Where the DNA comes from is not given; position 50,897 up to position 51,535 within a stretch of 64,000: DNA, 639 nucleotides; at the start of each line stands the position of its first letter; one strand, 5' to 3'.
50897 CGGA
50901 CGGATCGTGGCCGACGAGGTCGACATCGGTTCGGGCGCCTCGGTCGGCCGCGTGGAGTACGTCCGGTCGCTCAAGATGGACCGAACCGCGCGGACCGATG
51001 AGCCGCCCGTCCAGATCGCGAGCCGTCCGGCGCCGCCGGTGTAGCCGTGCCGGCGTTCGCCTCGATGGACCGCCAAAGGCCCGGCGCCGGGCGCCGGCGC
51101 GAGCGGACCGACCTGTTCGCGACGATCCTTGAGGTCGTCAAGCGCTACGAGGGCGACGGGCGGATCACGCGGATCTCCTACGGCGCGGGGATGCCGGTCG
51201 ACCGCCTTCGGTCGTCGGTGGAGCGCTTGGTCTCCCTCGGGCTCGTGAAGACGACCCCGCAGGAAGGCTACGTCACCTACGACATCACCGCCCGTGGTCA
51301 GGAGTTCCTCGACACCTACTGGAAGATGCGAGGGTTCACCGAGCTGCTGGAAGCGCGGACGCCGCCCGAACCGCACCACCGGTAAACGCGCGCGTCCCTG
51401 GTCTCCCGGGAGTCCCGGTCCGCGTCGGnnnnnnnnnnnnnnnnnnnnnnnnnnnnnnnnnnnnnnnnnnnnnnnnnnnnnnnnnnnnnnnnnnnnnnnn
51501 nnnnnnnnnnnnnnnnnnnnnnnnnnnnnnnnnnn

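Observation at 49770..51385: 407-aa poly-bactofilin-like beta-helix protein with a dedicated wHTH gene and an upstream perfect inverted repeat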

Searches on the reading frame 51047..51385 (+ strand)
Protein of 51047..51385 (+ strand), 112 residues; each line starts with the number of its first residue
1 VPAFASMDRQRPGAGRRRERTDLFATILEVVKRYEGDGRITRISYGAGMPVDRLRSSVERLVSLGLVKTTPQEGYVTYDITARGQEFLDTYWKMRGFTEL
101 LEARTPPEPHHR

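Call 3: search_protein_families(library=pfam, proteins=[window:51047-51385:+], max_evalue=1)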
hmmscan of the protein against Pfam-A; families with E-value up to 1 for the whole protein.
window:51047-51385:+ (112 aa): 6 families
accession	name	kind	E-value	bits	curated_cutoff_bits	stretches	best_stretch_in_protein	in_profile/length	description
PF14947.12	HTH_45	-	4.5e-11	43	25.5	1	17-96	1-74/77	Winged helix-turn-helix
PF07381.18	EarA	-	0.012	15.9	22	1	59-89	57-88/90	EarA-like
PF09339.16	HTH_IclR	-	0.026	14.7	22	1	26-69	7-50/52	IclR helix-turn-helix domain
PF13463.12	HTH_27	-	0.028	15.1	22.2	1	56-84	37-68/68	Winged helix DNA-binding domain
PF09382.16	RQC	-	0.094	13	23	1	46-89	56-98/114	RQC domain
PF01978.25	TrmB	-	0.18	12.1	25.6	1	37-78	22-62/68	Sugar-specific transcriptional regulator TrmB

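Call 4: search_protein_families(library=ncbifam, proteins=[window:51047-51385:+], max_evalue=1)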
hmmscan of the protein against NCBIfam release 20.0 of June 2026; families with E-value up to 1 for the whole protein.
window:51047-51385:+ (112 aa): 2 families
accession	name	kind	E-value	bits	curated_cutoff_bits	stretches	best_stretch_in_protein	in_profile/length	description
NF053610.1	Sso10a_fam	subfamily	3e-08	33.6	60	1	18-88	1-64/64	Sso10a family chromatin protein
NF050184.1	VpaChn25_0724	subfamily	0.00039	20.5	65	1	44-89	30-75/88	VpaChn25_0724 family phage protein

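Call 41: search_solved_structures(query=window:51047-51382:+, max_evalue=1, show_alignments=1)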
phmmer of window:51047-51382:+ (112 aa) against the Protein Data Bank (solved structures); distinct sequences matched with E-value up to 1: 3.
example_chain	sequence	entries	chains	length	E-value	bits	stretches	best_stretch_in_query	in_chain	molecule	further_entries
4hw0_A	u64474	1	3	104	0.0072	19.6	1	18-88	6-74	DNA-binding protein Sso10a-2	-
2h09_A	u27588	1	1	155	0.51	13.7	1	15-87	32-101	Transcriptional regulator mntR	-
4wbq_A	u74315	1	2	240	0.91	12.9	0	40-92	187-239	QDE-2-interacting protein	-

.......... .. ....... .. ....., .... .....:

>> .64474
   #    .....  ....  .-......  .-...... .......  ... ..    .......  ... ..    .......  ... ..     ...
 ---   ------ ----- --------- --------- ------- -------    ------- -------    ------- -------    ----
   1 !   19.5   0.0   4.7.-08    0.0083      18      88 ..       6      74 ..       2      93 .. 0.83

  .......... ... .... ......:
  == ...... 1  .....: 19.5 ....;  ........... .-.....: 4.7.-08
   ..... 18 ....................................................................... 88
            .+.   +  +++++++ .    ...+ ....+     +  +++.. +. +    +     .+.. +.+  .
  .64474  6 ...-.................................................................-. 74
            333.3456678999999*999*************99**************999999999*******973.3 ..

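Call 49: find_related_loci(query=A3, collection=metagenome_contigs, flank=2500)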
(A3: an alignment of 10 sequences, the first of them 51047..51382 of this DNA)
Query A3 (112 aa) in metagenome_contigs; peptide patterns used: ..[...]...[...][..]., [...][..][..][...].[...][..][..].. (x = any residue, [..] = any of these).
600 stretches matched a pattern (row limit reached: there are more); 391 encode a relative of the query (tblastn E <= 1e-3); the best 80 are kept; 80 distinct loci.
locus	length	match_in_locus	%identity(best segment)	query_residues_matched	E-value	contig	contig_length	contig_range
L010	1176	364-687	76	1-108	2e-50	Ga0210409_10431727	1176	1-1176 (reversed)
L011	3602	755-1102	61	1-112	9e-41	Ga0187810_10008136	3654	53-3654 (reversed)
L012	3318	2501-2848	61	1-112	9e-41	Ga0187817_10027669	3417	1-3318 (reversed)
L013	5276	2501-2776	72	14-105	1e-40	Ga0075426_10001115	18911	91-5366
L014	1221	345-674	62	3-112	6e-42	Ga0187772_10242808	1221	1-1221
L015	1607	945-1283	61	1-107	5e-41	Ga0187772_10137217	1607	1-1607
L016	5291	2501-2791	68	12-108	4e-40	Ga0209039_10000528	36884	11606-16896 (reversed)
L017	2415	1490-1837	61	1-112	1e-39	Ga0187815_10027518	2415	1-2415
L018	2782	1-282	69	16-111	1e-39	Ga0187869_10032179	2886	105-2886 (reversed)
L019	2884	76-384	65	7-106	2e-39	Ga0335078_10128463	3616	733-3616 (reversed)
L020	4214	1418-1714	63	9-109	4e-39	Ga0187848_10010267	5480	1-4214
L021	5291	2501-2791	66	12-108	4e-39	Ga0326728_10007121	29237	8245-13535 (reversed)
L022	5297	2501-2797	63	9-109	4e-39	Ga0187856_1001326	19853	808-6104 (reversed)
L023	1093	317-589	68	12-102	2e-40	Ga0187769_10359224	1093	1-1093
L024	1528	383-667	69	9-103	1e-39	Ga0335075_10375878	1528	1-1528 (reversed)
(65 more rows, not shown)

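Call 55: find_homologous_proteins(query=window:51047-51382:+)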
Query window:51047-51382:+ (112 aa): 521 proteins with E <= 0.001 among 535 candidates; the best 120 are listed.
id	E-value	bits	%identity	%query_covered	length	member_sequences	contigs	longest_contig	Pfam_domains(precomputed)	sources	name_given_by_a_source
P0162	1.9e-62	226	93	100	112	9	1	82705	PF14947.13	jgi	jgi:predicted transcriptional regulator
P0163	1.4e-54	201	85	97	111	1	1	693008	PF14947.13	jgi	jgi:predicted transcriptional regulator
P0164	5.3e-54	199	87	82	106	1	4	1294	PF14947.13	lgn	-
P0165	1.9e-52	194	80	100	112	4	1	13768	PF14947.13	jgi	jgi:predicted transcriptional regulator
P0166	3.4e-51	190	79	91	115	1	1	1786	PF14947.13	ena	-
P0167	2.3e-49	184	76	96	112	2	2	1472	PF14947.13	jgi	jgi:predicted transcriptional regulator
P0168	5.5e-48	179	76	96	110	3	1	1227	PF14947.13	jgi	-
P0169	1.0e-47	179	77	95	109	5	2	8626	PF14947.13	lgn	-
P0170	2.2e-46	174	76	96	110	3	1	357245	PF14947.13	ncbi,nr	ncbi:MAG: winged helix-turn-helix domain-containing protein [Thermoplasmata archaeon]|nr:winged heli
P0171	3.9e-46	173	79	93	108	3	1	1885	PF14947.13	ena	-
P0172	8.5e-44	166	72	97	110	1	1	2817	PF14947.13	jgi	jgi:predicted transcriptional regulator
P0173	4.7e-43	164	73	93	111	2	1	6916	PF14947.13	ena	-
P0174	7.8e-43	163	73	93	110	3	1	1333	PF14947.13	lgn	-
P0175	3.9e-42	161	75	88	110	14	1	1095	PF14947.13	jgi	jgi:predicted transcriptional regulator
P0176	7.2e-40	153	70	88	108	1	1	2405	PF14947.13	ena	-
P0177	9.2e-40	153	75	86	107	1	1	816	PF14947.13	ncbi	-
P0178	2.6e-38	148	66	90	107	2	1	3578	PF14947.13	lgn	-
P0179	6.2e-38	147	74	81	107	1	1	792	PF14947.13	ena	-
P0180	6.7e-38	147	70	84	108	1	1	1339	PF14947.13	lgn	-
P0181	7.4e-38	147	75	85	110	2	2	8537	PF14947.13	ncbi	-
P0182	1.3e-37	146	74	84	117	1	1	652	PF14947.13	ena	-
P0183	2.2e-37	145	75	79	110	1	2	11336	PF14947.13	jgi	jgi:predicted transcriptional regulator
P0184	2.4e-37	145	74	85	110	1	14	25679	PF14947.13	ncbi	-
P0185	2.5e-37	145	73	74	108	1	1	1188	PF14947.13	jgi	jgi:predicted transcriptional regulator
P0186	2.6e-37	145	70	93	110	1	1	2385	PF14947.13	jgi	jgi:predicted transcriptional regulator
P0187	2.7e-37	145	73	84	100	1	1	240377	PF14947.13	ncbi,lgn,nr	ncbi:MAG TPA: winged helix-turn-helix domain-containing protein [Thermoplasmata archaeon]|nr:winged 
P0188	2.8e-37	145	74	79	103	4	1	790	PF14947.13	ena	-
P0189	3.1e-37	145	73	79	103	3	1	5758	PF14947.13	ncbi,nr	ncbi:MAG: hypothetical protein L3K15_09015 [Thermoplasmata archaeon]|nr:hypothetical protein [Thermo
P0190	5.3e-37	144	73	84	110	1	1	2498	PF14947.13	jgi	jgi:predicted transcriptional regulator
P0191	6.3e-37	144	70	91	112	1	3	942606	PF14947.13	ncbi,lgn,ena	-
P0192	8.5e-37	143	69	93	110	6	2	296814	PF14947.13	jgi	jgi:predicted transcriptional regulator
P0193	8.9e-37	143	74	81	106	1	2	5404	PF14947.13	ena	-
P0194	9.7e-37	143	72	87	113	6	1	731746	PF14947.13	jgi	jgi:predicted transcriptional regulator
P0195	1.4e-36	143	74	80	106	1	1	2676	PF14947.13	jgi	jgi:predicted transcriptional regulator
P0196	2.2e-36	142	66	95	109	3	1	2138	PF14947.13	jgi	jgi:predicted transcriptional regulator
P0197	2.2e-36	142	74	79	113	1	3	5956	PF14947.13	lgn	-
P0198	2.8e-36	142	72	85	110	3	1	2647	PF14947.13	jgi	jgi:predicted transcriptional regulator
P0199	2.9e-36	142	72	85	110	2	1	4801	PF14947.13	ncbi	-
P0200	3.7e-36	141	74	79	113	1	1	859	PF14947.13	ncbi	-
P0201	5.1e-36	141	66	88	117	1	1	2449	PF14947.13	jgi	-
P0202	5.5e-36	141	68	87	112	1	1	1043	PF14947.13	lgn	-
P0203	5.7e-36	141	68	90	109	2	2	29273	PF14947.13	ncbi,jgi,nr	ncbi:MAG TPA: winged helix-turn-helix domain-containing protein [Thermoplasmata archaeon]|nr:winged 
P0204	6.9e-36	140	71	85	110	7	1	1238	PF14947.13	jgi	jgi:predicted transcriptional regulator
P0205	7.9e-36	140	70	86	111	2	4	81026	PF14947.13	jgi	jgi:predicted transcriptional regulator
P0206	8.4e-36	140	70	84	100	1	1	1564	PF14947.13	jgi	jgi:predicted transcriptional regulator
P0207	9.9e-36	140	72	82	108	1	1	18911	PF14947.13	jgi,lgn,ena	-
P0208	1.0e-35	140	68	89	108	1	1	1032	PF14947.13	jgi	jgi:predicted transcriptional regulator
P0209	1.1e-35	140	67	89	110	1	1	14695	PF14947.13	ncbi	-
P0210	1.1e-35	140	72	79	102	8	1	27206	PF14947.13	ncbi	ncbi:MAG: winged helix-turn-helix domain-containing protein [Thermoplasmata archaeon]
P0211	1.4e-35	140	66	93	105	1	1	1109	PF14947.13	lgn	-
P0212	1.6e-35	139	73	83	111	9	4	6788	PF14947.13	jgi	jgi:predicted transcriptional regulator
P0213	1.9e-35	139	71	76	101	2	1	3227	PF14947.13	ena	-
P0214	1.9e-35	139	71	85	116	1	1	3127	PF14947.13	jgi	jgi:predicted transcriptional regulator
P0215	1.9e-35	139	68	79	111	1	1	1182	PF21441.5,PF14947.13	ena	-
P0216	2.0e-35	139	67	90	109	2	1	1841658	PF14947.13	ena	-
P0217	2.1e-35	139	73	79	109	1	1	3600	PF14947.13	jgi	jgi:predicted transcriptional regulator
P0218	2.3e-35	139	69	85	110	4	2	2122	PF14947.13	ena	-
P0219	2.6e-35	139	67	85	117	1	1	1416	PF14947.13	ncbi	-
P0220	2.6e-35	139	69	79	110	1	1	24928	PF14947.13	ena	-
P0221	2.7e-35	139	73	79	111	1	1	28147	PF14947.13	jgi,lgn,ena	-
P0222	2.7e-35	139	72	80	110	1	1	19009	PF14947.13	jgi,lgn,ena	jgi:predicted transcriptional regulator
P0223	3.1e-35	138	71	81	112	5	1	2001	PF14947.13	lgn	-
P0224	3.3e-35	138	74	77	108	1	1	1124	PF14947.13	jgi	jgi:predicted transcriptional regulator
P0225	3.3e-35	138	69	81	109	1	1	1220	PF14947.13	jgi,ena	-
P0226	3.8e-35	138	68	87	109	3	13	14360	PF14947.13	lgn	-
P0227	3.9e-35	138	68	87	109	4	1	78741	PF14947.13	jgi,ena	-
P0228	5.1e-35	138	74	79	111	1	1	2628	PF14947.13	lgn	-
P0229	5.4e-35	138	65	89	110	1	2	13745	PF14947.13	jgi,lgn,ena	-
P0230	6.3e-35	137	71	85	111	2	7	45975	PF14947.13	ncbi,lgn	ncbi:MAG: winged helix-turn-helix domain-containing protein [Thermoplasmata archaeon]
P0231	6.7e-35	137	66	93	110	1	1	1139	PF14947.13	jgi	jgi:predicted transcriptional regulator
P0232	7.1e-35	137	71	79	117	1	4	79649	PF14947.13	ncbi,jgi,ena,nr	ncbi:MAG TPA: winged helix-turn-helix domain-containing protein [Thermoplasmata archaeon]|nr:winged 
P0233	7.2e-35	137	66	93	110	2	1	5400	PF14947.13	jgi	jgi:predicted transcriptional regulator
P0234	7.4e-35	137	69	81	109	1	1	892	PF14947.13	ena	-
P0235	7.4e-35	137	69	86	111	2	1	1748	PF14947.13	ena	-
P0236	7.5e-35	137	68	82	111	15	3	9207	PF14947.13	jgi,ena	jgi:predicted transcriptional regulator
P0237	8.1e-35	137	69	87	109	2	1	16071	PF14947.13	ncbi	-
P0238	8.7e-35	137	66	90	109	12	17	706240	PF14947.13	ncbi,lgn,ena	ncbi:MAG: winged helix-turn-helix domain-containing protein [Thermoplasmata archaeon]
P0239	8.9e-35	137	70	87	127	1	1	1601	PF14947.13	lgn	-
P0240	9.6e-35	137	67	89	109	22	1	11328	PF14947.13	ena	-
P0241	9.8e-35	137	66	82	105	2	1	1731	PF14947.13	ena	-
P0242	1.1e-34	137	69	86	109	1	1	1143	PF14947.13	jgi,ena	-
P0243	1.1e-34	137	68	89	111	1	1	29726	PF14947.13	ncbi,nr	ncbi:MAG: hypothetical protein L3K10_04550 [Thermoplasmata archaeon]|nr:hypothetical protein [Thermo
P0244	1.1e-34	137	66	89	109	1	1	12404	PF14947.13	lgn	-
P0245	1.1e-34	137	72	79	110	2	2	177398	PF14947.13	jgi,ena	-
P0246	1.2e-34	136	70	88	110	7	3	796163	PF14947.13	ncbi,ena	-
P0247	1.2e-34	136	71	80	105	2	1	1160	PF14947.13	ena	-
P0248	1.2e-34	136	70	81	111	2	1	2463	PF14947.13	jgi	jgi:predicted transcriptional regulator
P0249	1.3e-34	136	71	85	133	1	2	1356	PF14947.13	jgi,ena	jgi:predicted transcriptional regulator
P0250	1.3e-34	136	69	81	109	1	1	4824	PF14947.13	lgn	-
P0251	1.4e-34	136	69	85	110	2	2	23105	PF14947.13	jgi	jgi:predicted transcriptional regulator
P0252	1.5e-34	136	70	81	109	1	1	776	PF14947.13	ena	-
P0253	1.6e-34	136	72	79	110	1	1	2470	PF14947.13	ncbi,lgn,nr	ncbi:MAG TPA: winged helix-turn-helix domain-containing protein [Thermoplasmata archaeon]|nr:winged 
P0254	1.6e-34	136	68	83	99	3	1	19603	PF14947.13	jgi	jgi:predicted transcriptional regulator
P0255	1.6e-34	136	71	74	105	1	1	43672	PF14947.13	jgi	jgi:predicted transcriptional regulator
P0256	1.7e-34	136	65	90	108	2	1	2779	PF14947.13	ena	-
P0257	1.7e-34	136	69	83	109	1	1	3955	PF14947.13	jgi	jgi:predicted transcriptional regulator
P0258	1.9e-34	136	67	89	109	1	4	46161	PF14947.13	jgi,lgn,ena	jgi:predicted transcriptional regulator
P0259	1.9e-34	136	66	90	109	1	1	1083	PF14947.13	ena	-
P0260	1.9e-34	136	62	95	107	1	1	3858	PF14947.13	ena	-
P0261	1.9e-34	136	65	76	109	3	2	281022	PF14947.13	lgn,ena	-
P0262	1.9e-34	136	72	79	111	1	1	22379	PF14947.13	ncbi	-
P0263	2.1e-34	136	62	93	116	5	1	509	PF14947.13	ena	-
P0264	2.2e-34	136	66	85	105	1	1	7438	PF14947.13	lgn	-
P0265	2.3e-34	136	70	83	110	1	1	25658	PF14947.13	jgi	jgi:predicted transcriptional regulator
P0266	2.3e-34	136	68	84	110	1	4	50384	PF14947.13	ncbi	-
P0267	2.4e-34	136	70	80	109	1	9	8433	PF14947.13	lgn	-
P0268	2.4e-34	135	66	85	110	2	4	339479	PF14947.13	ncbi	ncbi:MAG: winged helix-turn-helix domain-containing protein [Thermoplasmata archaeon]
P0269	2.5e-34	135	68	87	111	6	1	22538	PF14947.13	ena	-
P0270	2.5e-34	135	68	85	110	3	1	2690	PF14947.13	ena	-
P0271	2.6e-34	135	72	79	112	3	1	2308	PF14947.13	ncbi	-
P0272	2.6e-34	135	62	93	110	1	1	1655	PF14947.13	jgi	jgi:predicted transcriptional regulator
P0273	2.7e-34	135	68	84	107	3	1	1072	PF14947.13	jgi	jgi:predicted transcriptional regulator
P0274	2.8e-34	135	66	89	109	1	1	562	PF14947.13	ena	-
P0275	2.9e-34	135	73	79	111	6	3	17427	PF14947.13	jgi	jgi:predicted transcriptional regulator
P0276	3.1e-34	135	72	77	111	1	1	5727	PF14947.13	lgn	-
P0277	3.2e-34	135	66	90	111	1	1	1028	PF14947.13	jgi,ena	-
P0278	3.3e-34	135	61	95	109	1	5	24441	PF14947.13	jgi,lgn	-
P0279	3.4e-34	135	66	90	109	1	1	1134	PF14947.13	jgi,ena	-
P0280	3.5e-34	135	70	81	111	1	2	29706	PF14947.13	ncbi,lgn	ncbi:MAG: winged helix-turn-helix domain-containing protein [Thermoplasmata archaeon]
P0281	3.6e-34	135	67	90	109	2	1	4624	PF14947.13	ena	-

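Call 63: predict_structure(alignment_id=A4)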
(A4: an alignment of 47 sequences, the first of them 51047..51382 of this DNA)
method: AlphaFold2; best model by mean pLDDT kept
length: 112 residues; sequences in the alignment: 47
mean_pLDDT: 84.9   pTM: 0.73
mean pLDDT of the five models: 84.9, 84.2, 84.2, 83.7, 82.9
residues with pLDDT >= 90: 79; 70-90: 7; 50-70: 13; < 50: 13
segments of 3 or more residues with pLDDT < 50: 1-13
pLDDT, mean of each block of 10 residues (from residue 1): 40 59 96 95 95 96 98 96 98 94 72 56
secondary structure, 60 per line:
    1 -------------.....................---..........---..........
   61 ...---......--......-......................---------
elements in order: H14-34 H40-47 H51-63 E67-72 E75-80 H82-103

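Call 65: fold_search(model_id=the predicted structure, library=pdb)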
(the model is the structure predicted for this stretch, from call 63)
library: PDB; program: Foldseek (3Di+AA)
matches with E <= 10: 1728; with E <= 0.001: 12
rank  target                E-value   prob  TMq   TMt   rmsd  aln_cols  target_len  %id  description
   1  4hw0_C                1.5e-04  1.00  0.65  0.77   1.5        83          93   23  Crystal structure of Sso10a-2, a DNA-binding protein from Sulfolobus solfataricus (released 2013-10-30)
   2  4hw0_B                2.4e-04  1.00  0.65  0.76   1.6        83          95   23  Crystal structure of Sso10a-2, a DNA-binding protein from Sulfolobus solfataricus (released 2013-10-30)
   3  1r7j                  4.5e-04  1.00  0.59  0.73   2.5        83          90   26  Crystal structure of the DNA-binding protein Sso10a from Sulfolobus solfataricus (released 2004-07-20)
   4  4hw0_A                6.3e-04  1.00  0.65  0.74   1.5        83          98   23  Crystal structure of Sso10a-2, a DNA-binding protein from Sulfolobus solfataricus (released 2013-10-30)
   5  6pcp_B                6.3e-04  1.00  0.57  0.49   7.7       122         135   15  Mechanism for regulation of DNA binding of Bordetella bronchiseptica BpsR by 6-hydroxynicotinic acid (released 2019-11-06)
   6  4rs8_A                6.7e-04  1.00  0.61  0.79   2.0        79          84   20  Apo structure of novel pNOB8 plasmid centromere binding protein (released 2015-09-16)
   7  4rs8_B                6.7e-04  1.00  0.59  0.78   2.5        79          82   16  Apo structure of novel pNOB8 plasmid centromere binding protein (released 2015-09-16)
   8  6pcp_A                7.2e-04  1.00  0.56  0.45   7.6       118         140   15  Mechanism for regulation of DNA binding of Bordetella bronchiseptica BpsR by 6-hydroxynicotinic acid (released 2019-11-06)
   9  7kua                  8.7e-04  1.00  0.58  0.45   3.3        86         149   23  Crystal structure of the MarR family transcriptional regulator from Pseudomonas putida bound to Indole 3 acetic acid (released 2021-12-01)
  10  2qww_B                9.3e-04  1.00  0.55  0.44   4.3        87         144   15  Crystal structure of multiple antibiotic-resistance repressor (MarR) (YP_013417.1) from Listeria monocytogenes 4b F236 (released 2007-08-21)
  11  4rgu_B                9.3e-04  1.00  0.52  0.42   8.4       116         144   14  Crystal Structure of Putative MarR Family Transcriptional Regulator HcaR from Acinetobacter sp. ADP complexed with fer (released 2015-03-04)
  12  4rgx_A                9.9e-04  1.00  0.54  0.44   8.2       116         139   14  Crystal Structure of Putative MarR Family Transcriptional Regulator HcaR from Acinetobacter sp. ADP complexed with 3,4 (released 2015-03-04)
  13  3cjn                  1.3e-03  1.00  0.58  0.46   5.6        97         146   20  Crystal structure of transcriptional regulator, MarR family, from Silicibacter pomeroyi (released 2008-03-25)
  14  4rgr_A                1.3e-03  1.00  0.53  0.44   8.3       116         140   13  Crystal Structure of Putative MarR Family Transcriptional Regulator HcaR from Acinetobacter sp. ADP (released 2015-03-04)
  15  6pco_A                1.5e-03  1.00  0.52  0.43   6.1       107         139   16  Mechanism for regulation of DNA binding of Bordetella bronchiseptica BpsR by 6-hydroxynicotinic acid (released 2019-11-06)
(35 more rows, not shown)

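Call 84: search_protein_families(library=padloc, proteins=[window:51047-51382:+], max_evalue=0.01)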
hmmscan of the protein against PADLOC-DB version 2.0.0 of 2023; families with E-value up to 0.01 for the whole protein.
window:51047-51382:+ (112 aa): 1 family
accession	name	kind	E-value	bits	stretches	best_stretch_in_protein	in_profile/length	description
PDLC03869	LmuC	-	0.00033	18.4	1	52-89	90-127/168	-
